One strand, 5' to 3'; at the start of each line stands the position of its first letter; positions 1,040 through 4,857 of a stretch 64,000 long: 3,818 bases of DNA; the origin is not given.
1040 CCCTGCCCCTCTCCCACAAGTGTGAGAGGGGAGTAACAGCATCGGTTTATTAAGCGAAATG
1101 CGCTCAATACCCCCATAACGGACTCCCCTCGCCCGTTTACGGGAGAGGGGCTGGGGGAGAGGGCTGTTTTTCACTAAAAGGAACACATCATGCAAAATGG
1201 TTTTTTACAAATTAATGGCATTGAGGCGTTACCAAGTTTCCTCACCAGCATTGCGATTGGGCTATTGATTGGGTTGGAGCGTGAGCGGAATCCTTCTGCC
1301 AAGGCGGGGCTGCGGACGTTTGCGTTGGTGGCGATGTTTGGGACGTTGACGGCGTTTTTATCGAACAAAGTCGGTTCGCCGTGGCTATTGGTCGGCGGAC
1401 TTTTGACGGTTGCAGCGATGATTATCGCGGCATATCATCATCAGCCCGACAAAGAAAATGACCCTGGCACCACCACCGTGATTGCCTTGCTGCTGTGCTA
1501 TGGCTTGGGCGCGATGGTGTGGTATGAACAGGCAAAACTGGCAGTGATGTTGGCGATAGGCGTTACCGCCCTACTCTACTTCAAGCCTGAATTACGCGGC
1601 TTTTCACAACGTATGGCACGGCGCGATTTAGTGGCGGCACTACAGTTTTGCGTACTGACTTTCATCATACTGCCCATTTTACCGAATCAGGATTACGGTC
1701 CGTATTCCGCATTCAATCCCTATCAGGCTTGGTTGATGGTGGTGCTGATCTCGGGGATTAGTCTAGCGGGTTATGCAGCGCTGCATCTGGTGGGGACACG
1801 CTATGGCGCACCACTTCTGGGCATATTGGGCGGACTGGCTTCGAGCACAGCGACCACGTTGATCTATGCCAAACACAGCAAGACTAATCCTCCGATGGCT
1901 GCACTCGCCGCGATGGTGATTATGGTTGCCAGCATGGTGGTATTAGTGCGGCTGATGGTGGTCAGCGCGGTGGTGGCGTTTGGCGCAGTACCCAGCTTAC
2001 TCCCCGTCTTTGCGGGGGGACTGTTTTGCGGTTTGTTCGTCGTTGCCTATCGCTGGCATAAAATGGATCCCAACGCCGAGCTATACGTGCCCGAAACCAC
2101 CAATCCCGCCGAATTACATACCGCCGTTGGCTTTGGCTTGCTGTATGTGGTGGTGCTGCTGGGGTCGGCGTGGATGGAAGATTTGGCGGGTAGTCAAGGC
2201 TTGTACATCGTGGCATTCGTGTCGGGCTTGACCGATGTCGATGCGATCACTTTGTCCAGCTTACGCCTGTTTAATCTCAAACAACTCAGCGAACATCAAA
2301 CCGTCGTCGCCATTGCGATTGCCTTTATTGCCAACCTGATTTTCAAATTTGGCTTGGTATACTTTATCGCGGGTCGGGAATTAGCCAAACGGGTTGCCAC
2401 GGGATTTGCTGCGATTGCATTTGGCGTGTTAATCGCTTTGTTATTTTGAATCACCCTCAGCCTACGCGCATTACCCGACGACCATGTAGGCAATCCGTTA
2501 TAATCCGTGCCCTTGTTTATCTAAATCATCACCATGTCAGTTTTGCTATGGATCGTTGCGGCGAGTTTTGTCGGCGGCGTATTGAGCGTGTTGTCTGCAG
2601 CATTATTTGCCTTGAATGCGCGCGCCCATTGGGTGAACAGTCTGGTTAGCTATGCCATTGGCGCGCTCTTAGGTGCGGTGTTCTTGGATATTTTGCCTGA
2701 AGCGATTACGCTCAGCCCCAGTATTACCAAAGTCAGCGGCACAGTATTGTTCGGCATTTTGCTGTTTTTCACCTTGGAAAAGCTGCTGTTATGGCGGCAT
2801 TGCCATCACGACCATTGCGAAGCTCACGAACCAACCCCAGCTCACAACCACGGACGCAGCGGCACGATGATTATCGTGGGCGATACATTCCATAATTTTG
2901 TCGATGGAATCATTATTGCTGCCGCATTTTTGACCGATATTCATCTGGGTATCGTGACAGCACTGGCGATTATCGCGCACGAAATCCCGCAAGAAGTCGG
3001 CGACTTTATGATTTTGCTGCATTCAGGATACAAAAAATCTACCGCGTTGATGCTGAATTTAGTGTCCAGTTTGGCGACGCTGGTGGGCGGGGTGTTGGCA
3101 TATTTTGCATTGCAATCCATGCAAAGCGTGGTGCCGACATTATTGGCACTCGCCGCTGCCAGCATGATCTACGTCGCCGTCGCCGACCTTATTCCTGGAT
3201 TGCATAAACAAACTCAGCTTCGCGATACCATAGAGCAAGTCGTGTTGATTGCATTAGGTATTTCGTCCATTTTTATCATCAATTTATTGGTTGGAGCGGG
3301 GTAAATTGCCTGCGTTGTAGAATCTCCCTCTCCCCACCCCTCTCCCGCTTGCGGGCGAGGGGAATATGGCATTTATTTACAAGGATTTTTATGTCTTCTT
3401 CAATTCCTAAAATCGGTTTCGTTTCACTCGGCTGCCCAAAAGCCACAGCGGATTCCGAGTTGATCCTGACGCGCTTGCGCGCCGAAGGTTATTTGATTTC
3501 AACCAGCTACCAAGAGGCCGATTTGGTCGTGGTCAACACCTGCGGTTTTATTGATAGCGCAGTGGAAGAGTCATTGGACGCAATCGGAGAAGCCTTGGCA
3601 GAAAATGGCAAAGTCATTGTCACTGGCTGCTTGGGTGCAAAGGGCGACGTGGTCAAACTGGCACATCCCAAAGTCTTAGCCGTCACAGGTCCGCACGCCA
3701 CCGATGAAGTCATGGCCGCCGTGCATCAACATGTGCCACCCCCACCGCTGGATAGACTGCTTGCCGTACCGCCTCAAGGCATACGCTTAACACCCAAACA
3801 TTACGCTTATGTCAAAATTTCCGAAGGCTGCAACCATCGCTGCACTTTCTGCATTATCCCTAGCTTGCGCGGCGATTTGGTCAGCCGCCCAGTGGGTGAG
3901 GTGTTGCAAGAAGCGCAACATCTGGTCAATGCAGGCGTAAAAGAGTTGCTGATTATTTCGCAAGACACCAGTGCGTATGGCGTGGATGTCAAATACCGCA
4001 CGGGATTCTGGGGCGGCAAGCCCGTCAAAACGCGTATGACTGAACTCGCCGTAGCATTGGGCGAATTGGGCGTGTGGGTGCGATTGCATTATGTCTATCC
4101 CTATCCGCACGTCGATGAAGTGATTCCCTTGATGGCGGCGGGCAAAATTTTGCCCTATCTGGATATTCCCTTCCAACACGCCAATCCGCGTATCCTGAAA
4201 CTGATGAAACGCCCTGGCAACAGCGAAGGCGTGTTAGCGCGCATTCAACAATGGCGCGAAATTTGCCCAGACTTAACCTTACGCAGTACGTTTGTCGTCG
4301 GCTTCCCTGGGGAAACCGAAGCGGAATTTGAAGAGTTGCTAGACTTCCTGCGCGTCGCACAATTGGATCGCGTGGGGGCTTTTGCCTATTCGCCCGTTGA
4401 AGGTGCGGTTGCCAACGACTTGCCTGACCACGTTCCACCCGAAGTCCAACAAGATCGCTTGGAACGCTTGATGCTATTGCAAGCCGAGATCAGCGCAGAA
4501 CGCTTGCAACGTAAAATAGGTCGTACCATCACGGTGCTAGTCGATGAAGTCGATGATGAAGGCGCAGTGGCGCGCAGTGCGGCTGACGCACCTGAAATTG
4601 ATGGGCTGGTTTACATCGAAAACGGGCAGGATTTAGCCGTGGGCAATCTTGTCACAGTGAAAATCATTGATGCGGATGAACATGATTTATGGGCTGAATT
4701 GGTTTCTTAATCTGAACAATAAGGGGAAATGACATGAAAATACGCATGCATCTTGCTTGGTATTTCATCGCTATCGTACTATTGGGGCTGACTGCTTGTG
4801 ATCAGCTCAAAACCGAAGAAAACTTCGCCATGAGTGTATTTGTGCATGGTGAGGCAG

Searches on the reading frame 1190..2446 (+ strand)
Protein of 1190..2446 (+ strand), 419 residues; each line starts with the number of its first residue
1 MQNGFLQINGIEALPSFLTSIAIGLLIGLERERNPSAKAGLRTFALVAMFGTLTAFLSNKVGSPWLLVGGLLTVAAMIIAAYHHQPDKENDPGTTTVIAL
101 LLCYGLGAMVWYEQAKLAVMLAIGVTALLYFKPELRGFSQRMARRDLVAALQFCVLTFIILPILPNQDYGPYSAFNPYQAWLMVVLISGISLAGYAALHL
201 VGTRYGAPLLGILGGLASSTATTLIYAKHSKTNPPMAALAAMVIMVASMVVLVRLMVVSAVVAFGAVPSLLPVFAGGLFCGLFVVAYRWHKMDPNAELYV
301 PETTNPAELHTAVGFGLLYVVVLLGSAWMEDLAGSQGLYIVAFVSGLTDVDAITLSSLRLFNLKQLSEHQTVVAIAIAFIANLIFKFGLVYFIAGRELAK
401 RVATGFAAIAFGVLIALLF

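Call 73: search_protein_families(library=pfam, proteins=[window:1190-2446:+], max_evalue=0.00001)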
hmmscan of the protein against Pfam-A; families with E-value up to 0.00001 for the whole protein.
window:1190-2446:+ (419 aa): 2 families
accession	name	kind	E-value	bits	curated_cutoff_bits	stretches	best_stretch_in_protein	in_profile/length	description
PF13194.11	DUF4010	-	1.6e-59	201.6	30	1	185-393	1-209/210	Domain of unknown function (DUF4010)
PF02308.21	MgtC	-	6.1e-21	75.4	31.4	1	18-136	2-119/121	MgtC family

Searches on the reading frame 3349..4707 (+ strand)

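Call 73: search_protein_families(library=pfam, proteins=[window:3349-4707:+], max_evalue=0.00001)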
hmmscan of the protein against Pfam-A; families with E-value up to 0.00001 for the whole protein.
window:3349-4707:+ (453 aa): 3 families
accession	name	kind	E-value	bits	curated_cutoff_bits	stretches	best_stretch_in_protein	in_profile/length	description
PF04055.27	Radical_SAM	-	4.8e-25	89.1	29.5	1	156-334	2-166/166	Radical SAM superfamily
PF18693.7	TRAM_2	-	4.8e-22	78.3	27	1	390-452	1-63/63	TRAM domain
PF00919.26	UPF0004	-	3e-18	66.1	27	1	21-98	1-81/98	Uncharacterized protein family UPF0004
